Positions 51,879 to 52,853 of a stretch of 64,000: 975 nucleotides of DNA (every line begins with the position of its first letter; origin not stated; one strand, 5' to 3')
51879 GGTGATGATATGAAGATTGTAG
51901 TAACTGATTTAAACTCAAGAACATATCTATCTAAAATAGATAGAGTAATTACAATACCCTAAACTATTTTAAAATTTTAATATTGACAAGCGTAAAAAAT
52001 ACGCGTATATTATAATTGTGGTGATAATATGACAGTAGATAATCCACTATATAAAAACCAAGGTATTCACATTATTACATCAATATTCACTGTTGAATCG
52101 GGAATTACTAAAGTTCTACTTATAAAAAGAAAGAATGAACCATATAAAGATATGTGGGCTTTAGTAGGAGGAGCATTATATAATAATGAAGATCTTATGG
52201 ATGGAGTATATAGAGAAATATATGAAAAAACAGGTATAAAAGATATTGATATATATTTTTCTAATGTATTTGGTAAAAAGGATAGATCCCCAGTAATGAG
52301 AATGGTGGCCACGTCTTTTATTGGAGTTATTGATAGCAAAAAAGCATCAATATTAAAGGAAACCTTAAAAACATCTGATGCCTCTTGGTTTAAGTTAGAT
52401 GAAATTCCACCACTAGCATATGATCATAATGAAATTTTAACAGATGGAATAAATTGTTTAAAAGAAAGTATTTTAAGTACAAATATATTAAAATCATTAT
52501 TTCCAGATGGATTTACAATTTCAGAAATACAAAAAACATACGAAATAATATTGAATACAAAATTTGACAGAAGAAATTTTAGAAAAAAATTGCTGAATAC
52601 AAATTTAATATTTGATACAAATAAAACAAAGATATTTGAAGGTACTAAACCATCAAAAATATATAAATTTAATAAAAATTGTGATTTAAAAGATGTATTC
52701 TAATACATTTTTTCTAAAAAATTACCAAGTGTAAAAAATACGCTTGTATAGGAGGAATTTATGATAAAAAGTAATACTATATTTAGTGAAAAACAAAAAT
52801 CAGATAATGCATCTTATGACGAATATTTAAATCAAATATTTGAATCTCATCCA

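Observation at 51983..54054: NrtR-like Nudix regulator with two matching palindromic operators controlling an NRK-like kinase and an NT5C-like nucleotidase: possible NR/NMN salvage switch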

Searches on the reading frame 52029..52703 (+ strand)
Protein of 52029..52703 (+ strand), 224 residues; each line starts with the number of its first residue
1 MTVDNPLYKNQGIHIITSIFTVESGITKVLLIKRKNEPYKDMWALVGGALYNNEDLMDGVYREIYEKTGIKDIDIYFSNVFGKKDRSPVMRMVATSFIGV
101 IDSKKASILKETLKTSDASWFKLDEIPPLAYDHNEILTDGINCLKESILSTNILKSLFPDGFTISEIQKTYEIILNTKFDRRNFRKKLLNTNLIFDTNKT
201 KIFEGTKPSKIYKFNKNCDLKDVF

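Call 3: search_protein_families(library=pfam, proteins=[window:52029-52703:+], max_evalue=0.1)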
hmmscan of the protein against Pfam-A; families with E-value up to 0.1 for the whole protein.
window:52029-52703:+ (224 aa): 4 families
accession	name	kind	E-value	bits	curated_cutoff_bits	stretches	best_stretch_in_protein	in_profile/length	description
PF21906.2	NrtR_WHD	-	2.3e-17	63.3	27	1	157-214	4-61/61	NrtR DNA-binding winged helix domain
PF00293.34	NUDIX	-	4.8e-12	46.5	21.1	1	18-136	7-130/134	NUDIX domain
PF19368.5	AraR_C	-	9.2e-08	32.7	23.8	1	157-217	8-69/82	AraR C-terminal winged HTH domain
PF21652.2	YDR124W_N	-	0.072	13.4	27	0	145-183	25-63/67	YDR124W, N-terminal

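Call 4: search_protein_families(library=ncbifam, proteins=[window:52029-52703:+], max_evalue=0.1)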
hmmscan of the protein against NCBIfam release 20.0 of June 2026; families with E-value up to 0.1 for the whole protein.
window:52029-52703:+ (224 aa): 17 families
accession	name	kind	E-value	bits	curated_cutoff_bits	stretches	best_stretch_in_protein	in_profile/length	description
NF050029.2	TransRepNtr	equivalog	4.6e-36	124.5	400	1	14-216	23-227/245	ADPR responsive transcriptional repressor NtrR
NF003786.0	PRK05379.1-2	equivalog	2.4e-08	33.6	397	1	20-137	224-348/354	bifunctional nicotinamide-nucleotide adenylyltransferase/Nudix hydroxylase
NF003788.0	PRK05379.1-5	equivalog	9.1e-08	31.8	354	1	16-71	215-268/351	bifunctional nicotinamide-nucleotide adenylyltransferase/Nudix hydroxylase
NF003791.0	PRK05379.2-3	equivalog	5.4e-07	29.1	409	1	16-125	204-317/340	bifunctional nicotinamide-nucleotide adenylyltransferase/Nudix hydroxylase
NF003785.0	PRK05379.1-1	equivalog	6.7e-07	28.8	418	1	28-101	215-292/347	bifunctional nicotinamide-nucleotide adenylyltransferase/Nudix hydroxylase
NF003787.0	PRK05379.1-4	equivalog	3e-06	26.5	449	1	22-74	216-266/346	bifunctional nicotinamide-nucleotide adenylyltransferase/Nudix hydroxylase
NF003790.0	PRK05379.2-2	equivalog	3.9e-06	26.2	403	1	21-125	222-331/354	bifunctional nicotinamide mononucleotide adenylyltransferase/ADP-ribose pyrophosphatase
NF006961.0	PRK09438.1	equivalog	3.4e-05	23.3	103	1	26-71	19-62/151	dihydroneopterin triphosphate diphosphatase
NF001299.0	PRK00241.1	equivalog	0.0002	20.9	158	1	19-130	139-242/263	NAD(+) diphosphatase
NF006530.0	PRK08999.1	equivalog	0.0011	18.1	245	1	12-71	5-63/315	Nudix family hydrolase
NF011963.0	PRK15434.1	subfamily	0.0036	17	146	1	16-71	18-73/159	GDP-mannose mannosyl hydrolase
NF001937.0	PRK00714.1-4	equivalog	0.0043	16.7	139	1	27-75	20-65/161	RNA pyrophosphohydrolase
NF041652.1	Nud_hyd_Dein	equivalog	0.005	17.1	200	1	27-93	25-97/152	Nudix hydrolase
NF001938.0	PRK00714.1-5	equivalog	0.0069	15.7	116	1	36-75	40-79/172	RNA pyrophosphohydrolase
NF001936.0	PRK00714.1-3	equivalog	0.04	13.8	118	1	28-76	24-70/155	RNA pyrophosphohydrolase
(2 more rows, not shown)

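Call 10: search_solved_structures(query=window:52029-52703:+, max_evalue=0.01, show_alignments=1)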
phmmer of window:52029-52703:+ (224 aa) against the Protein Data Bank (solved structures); distinct sequences matched with E-value up to 0.01: 20.
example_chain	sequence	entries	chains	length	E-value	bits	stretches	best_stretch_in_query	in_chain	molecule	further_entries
5bs6_A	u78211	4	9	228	1.9e-27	99.5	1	17-222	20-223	transcriptional regulator AraR | transcriptional factor AraR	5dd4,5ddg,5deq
3gz5_A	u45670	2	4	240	1.3e-16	64.2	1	5-213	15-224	MutT/nudix family protein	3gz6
2fml_A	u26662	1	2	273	2.3e-15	60.1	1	15-125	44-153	MutT/nudix family protein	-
3gz8_A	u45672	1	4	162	2.6e-08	37.1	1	5-140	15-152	MutT/nudix family protein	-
7q91_A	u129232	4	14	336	5.3e-07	32.8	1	127-216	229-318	NADQ transcription factor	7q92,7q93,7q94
3i9x_A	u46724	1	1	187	1.3e-06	31.4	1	40-151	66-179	mutT/nudix family protein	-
2qjt_B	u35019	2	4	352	2.4e-05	27.4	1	28-71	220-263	Nicotinamide-nucleotide adenylyltransferase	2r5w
3h95_A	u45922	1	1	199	0.00014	24.8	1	23-72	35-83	Nucleoside diphosphate-linked moiety X motif 6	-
4zb3_A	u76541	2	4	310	0.00014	24.8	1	19-128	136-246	Nudix hydrolase 7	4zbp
3cng_A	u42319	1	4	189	0.00026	24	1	26-70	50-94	NUDIX hydrolase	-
2b06_A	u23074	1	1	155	0.00081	22.4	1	13-132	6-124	MutT/nudix family protein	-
2yyh_A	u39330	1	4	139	0.0012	21.8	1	27-140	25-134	8-OXO-dGTPase domain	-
3grn_A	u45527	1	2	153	0.0013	21.6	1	27-73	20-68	MutT related protein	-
4dyw_A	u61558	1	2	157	0.002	21.1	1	28-130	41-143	MutT/NUDIX family protein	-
3id9_A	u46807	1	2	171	0.0024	20.8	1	27-91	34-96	MutT/NUDIX family protein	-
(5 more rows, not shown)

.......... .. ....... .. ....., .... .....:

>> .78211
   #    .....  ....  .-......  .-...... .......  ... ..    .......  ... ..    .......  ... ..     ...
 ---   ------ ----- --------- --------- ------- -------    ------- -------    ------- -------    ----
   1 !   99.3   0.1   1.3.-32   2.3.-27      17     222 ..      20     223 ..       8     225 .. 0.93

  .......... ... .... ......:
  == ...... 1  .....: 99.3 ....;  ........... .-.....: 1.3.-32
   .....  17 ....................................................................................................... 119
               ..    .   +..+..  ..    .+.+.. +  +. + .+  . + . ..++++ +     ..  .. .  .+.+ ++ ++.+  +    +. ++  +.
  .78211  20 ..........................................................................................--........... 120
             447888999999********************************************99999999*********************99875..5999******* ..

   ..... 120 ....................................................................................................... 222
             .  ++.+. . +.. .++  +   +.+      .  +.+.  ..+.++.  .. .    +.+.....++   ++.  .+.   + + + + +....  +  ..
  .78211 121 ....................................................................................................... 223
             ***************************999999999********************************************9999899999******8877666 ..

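Call 40: list_cluster_members(proteins=[P0001, P0062, window:52029-52703:+, P0040, P0022])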
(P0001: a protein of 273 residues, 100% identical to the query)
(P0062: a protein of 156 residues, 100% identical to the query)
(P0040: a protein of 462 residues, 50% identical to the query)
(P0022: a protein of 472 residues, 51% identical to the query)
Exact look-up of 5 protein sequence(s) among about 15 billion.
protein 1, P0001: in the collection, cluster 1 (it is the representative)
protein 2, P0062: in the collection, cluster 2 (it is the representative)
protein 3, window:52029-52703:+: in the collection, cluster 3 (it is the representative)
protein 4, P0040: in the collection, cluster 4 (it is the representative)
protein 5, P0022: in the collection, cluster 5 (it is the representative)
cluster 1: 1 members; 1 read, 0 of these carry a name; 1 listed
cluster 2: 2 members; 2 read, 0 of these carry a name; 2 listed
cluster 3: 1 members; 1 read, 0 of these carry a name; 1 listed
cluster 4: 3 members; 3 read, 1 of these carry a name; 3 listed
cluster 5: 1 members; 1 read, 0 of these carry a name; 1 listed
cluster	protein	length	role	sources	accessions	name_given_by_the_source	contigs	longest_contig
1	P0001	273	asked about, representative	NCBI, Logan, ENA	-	-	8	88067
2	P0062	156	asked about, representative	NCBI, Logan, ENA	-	-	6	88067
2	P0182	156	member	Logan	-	-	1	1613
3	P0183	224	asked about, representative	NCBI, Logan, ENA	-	-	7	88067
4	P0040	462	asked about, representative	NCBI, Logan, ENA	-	-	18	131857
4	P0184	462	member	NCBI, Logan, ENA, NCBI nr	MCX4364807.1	MAG: AAA family ATPase [Bacilli bacterium] | AAA family ATPase [Bacilli bacterium]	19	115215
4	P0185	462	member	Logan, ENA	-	-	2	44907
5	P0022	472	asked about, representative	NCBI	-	-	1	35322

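Call 49: search_protein_families(library=phrogs, proteins=[window:52029-52703:+], max_evalue=0.01)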
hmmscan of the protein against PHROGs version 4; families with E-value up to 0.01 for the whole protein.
window:52029-52703:+ (224 aa): 4 families
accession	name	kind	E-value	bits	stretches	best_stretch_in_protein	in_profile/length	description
phrog_1198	-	other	1.2e-25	91.7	1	27-216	49-248/253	MutT/NUDIX hydrolase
phrog_19657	-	other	0.0008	20.4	1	36-83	54-101/176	nudix hydrolase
phrog_395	-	other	0.002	19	1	27-115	248-311/373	cytidyltransferase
phrog_10313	-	other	0.0044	17.8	1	19-70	18-67/159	nudix hydrolase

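Call 50: search_protein_families(library=padloc, proteins=[window:52029-52703:+], max_evalue=0.01)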
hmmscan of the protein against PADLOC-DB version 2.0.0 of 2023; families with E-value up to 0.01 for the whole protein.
window:52029-52703:+ (224 aa): 1 family
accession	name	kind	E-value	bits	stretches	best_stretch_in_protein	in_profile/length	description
PDLC04899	PDC-S07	-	0.00089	16.9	1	26-71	17-63/135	-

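Call 74: find_homologous_proteins(query=window:52029-52703:+, max_evalue=1e-20)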
Query window:52029-52703:+ (224 aa): 2141 proteins with E <= 1e-20 among 2540 candidates; the best 120 are listed.
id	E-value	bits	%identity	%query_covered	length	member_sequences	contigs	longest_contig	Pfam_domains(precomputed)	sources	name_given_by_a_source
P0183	1.8e-143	494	100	100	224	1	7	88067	PF21906.3,PF19368.6,PF00293.35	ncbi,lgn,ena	-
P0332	1.3e-121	422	84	100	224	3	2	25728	PF21906.3,PF19368.6,PF00293.35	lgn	-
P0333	5.4e-118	410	82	100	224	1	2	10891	PF21906.3,PF19368.6,PF00293.35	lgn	-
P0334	6.2e-109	381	79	96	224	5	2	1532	PF21906.3,PF19368.6,PF00293.35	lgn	-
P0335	3.7e-108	378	76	100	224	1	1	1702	PF21906.3,PF19368.6,PF00293.35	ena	-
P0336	3.8e-108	378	76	100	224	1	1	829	PF21906.3,PF19368.6,PF00293.35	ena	-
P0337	7.0e-108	377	75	100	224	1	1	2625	PF21906.3,PF19368.6,PF00293.35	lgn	-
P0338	3.1e-107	375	76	100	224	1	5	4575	PF21906.3,PF19368.6,PF00293.35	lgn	-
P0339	4.4e-107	375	75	100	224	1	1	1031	PF21906.3,PF19368.6,PF00293.35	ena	-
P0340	1.1e-106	373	76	100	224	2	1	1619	PF21906.3,PF19368.6,PF00293.35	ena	-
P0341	1.5e-106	373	75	100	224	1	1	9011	PF21906.3,PF19368.6,PF00293.35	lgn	-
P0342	6.0e-106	371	76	100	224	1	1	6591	PF21906.3,PF19368.6,PF00293.35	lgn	-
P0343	1.8e-105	369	75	100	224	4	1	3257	PF21906.3,PF19368.6,PF00293.35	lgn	-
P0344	2.2e-105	369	75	100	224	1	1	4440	PF21906.3,PF19368.6,PF00293.35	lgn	-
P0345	2.3e-105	369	75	100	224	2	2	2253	PF21906.3,PF19368.6,PF00293.35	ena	-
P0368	2.8e-98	346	69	100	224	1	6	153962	PF21906.3,PF19368.6,PF00293.35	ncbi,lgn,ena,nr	ncbi:MAG: NUDIX domain-containing protein [Bacilli bacterium]|nr:NUDIX domain-containing protein [Ba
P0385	9.1e-97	341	71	96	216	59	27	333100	PF21906.3,PF00293.35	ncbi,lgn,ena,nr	ncbi:MAG: NUDIX hydrolase [Acholeplasma sp.]|nr:NUDIX hydrolase [Acholeplasma sp.]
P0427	9.8e-94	331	70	96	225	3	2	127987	PF21906.3,PF19368.6,PF00293.35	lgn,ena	-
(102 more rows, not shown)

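Call 75: find_encoding_contigs(protein=P0385, flank=5000, max_places=2)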
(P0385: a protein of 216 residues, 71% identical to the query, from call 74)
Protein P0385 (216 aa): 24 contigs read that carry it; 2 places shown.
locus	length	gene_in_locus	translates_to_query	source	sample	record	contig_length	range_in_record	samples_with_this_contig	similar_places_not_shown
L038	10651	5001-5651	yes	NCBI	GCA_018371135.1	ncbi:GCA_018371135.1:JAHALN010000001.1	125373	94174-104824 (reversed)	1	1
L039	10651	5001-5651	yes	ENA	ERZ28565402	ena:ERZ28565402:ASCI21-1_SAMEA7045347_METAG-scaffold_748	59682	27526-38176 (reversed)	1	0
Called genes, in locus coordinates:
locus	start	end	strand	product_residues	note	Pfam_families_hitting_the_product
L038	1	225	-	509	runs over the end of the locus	PF05496:RuvB_N (faint), PF01078:Mg_chelatase (faint), PF00004:AAA, PF17866:AAA_lid_6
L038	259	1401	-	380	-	PF05816:TelA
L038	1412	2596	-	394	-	-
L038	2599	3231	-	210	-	PF10112:Halogen_Hydrol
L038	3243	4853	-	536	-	PF13531:SBP_bac_11, PF00092:VWA, PF13519:VWA_2, PF13768:VWA_3 (weak)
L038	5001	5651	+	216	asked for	PF00293:NUDIX, PF21906:WHD_NrtR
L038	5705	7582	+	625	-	PF01966:HD (weak)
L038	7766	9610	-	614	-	PF07963:N_methyl (weak), PF00404:Dockerin_1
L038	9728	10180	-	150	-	PF14470:bPH_3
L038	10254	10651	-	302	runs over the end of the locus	-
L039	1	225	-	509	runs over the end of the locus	PF05496:RuvB_N (faint), PF01078:Mg_chelatase (faint), PF00004:AAA, PF17866:AAA_lid_6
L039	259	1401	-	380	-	PF05816:TelA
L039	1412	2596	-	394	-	-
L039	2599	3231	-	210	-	PF10112:Halogen_Hydrol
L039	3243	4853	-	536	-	PF13531:SBP_bac_11, PF00092:VWA, PF13519:VWA_2, PF13768:VWA_3 (weak)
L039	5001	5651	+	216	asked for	PF00293:NUDIX, PF21906:WHD_NrtR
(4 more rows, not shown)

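Call 76: find_encoding_contigs(protein=P0368, flank=5000, max_places=2)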
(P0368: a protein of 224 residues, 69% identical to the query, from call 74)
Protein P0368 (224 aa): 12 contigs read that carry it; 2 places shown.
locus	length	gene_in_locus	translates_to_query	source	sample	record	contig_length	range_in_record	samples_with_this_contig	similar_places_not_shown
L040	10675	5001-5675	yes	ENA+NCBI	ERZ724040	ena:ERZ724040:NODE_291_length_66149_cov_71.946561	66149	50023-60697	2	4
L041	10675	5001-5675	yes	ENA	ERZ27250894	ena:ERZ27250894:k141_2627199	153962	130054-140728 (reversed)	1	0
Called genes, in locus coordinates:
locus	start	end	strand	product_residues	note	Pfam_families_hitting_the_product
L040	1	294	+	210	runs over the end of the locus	PF00005:ABC_tran, PF13304:AAA_21 (weak)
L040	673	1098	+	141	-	PF00293:NUDIX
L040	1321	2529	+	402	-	PF07963:N_methyl (weak), PF12810:ALK_LTK_GRD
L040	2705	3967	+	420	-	PF12810:ALK_LTK_GRD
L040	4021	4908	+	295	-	-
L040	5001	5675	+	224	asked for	PF00293:NUDIX, PF19368:WHD_AraR, PF21906:WHD_NrtR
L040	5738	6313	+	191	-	PF00300:His_Phos_1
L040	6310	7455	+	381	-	PF13521:AAA_28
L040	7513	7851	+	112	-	-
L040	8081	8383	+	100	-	PF00829:Ribosomal_L21p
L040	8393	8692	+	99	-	PF04327:Peptidase_Prp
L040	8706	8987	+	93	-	PF01016:Ribosomal_L27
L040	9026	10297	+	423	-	PF01018:GTP1_OBG, PF02421:FeoB_N, PF01926:MMR_HSR1, PF09269:DUF1967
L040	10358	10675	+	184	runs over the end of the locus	PF01330:RuvA_N, PF14520:HHH_5, PF07499:RuvA_C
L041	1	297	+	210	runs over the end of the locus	PF00005:ABC_tran, PF13304:AAA_21 (weak)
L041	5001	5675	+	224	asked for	PF00293:NUDIX, PF19368:WHD_AraR, PF21906:WHD_NrtR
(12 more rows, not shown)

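Call 77: find_encoding_contigs(protein=P0427, flank=5000, max_places=2)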
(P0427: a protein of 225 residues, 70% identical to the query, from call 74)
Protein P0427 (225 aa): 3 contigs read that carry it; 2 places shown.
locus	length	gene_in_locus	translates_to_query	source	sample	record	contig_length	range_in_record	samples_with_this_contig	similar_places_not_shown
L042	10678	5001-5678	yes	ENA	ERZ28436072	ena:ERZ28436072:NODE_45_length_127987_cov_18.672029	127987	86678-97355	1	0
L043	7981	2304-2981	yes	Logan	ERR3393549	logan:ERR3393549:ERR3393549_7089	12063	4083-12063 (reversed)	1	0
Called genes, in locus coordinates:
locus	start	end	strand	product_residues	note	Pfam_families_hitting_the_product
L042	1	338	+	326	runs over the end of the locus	PF03462:PCRF, PF00472:RF-1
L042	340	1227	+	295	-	PF02588:YitT_membrane, PF10035:DUF2179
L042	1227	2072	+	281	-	PF02588:YitT_membrane, PF10035:DUF2179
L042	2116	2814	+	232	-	PF02463:SMC_N (faint), PF00005:ABC_tran, PF13304:AAA_21 (weak)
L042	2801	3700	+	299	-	PF18075:FtsX_ECD, PF02687:FtsX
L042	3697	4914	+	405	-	PF24568:CC_PcsB, PF01551:Peptidase_M23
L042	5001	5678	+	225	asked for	PF00293:NUDIX, PF19368:WHD_AraR, PF21906:WHD_NrtR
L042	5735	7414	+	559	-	PF04055:Radical_SAM (weak), PF13353:Fer4_12 (weak)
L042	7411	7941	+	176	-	PF22769:DCD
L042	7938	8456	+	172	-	PF22769:DCD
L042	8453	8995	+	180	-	PF00300:His_Phos_1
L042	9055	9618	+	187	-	-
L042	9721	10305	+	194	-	-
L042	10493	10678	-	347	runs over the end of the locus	PF01966:HD (weak)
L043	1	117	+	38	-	?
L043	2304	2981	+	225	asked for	PF00293:NUDIX, PF19368:WHD_AraR, PF21906:WHD_NrtR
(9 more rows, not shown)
